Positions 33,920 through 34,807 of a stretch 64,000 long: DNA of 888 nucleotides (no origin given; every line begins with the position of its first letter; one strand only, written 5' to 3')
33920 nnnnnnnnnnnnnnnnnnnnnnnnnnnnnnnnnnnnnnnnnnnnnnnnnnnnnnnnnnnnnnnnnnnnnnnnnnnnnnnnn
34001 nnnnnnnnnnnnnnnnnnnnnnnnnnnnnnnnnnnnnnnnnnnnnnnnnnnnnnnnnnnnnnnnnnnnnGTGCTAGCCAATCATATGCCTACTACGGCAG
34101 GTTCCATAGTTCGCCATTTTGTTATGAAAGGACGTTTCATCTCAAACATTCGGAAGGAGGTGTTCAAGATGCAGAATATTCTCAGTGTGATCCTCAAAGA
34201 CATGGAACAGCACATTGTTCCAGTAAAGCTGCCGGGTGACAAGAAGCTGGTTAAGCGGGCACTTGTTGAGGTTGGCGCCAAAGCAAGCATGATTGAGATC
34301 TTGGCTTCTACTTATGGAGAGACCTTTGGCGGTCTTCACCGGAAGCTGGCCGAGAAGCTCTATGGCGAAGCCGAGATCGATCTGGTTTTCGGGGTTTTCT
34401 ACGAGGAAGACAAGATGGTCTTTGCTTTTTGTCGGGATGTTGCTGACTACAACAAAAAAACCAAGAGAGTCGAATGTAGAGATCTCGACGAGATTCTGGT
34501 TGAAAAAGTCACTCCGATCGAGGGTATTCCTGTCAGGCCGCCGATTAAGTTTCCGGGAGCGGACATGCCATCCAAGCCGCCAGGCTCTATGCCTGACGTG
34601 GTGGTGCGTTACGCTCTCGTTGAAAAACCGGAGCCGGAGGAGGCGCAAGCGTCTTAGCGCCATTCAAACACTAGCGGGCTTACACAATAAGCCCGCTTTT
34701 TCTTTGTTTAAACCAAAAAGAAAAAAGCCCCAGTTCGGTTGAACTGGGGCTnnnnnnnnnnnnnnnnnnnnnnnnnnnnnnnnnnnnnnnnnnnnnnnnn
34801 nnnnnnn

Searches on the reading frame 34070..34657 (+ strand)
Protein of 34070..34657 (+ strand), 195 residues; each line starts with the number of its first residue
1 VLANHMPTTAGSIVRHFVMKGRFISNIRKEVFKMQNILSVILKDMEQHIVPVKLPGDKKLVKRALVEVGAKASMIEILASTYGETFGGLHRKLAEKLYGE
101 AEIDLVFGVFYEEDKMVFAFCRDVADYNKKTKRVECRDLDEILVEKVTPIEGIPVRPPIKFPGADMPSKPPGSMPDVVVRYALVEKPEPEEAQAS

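Call 3: search_protein_families(library=pfam, proteins=[window:34070-34657:+], max_evalue=0.01)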
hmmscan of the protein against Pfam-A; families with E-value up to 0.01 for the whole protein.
window:34070-34657:+ (195 aa): 0 families

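Call 4: search_protein_families(library=padloc, proteins=[window:34070-34657:+], max_evalue=0.01)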
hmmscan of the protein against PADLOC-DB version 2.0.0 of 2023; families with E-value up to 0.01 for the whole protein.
window:34070-34657:+ (195 aa): 0 families

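Call 5: search_protein_families(library=ncbifam, proteins=[window:34070-34657:+], max_evalue=0.01)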
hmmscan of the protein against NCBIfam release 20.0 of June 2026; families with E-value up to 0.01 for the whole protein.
window:34070-34657:+ (195 aa): 0 families

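Call 6: search_protein_families(library=phrogs, proteins=[window:34070-34657:+], max_evalue=0.01)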
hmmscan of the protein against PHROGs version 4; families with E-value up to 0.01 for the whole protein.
window:34070-34657:+ (195 aa): 0 families

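Call 32: search_protein_families(library=pfam, proteins=[window:34070-34657:+], max_evalue=10)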
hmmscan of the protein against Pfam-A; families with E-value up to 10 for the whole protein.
window:34070-34657:+ (195 aa): 0 families
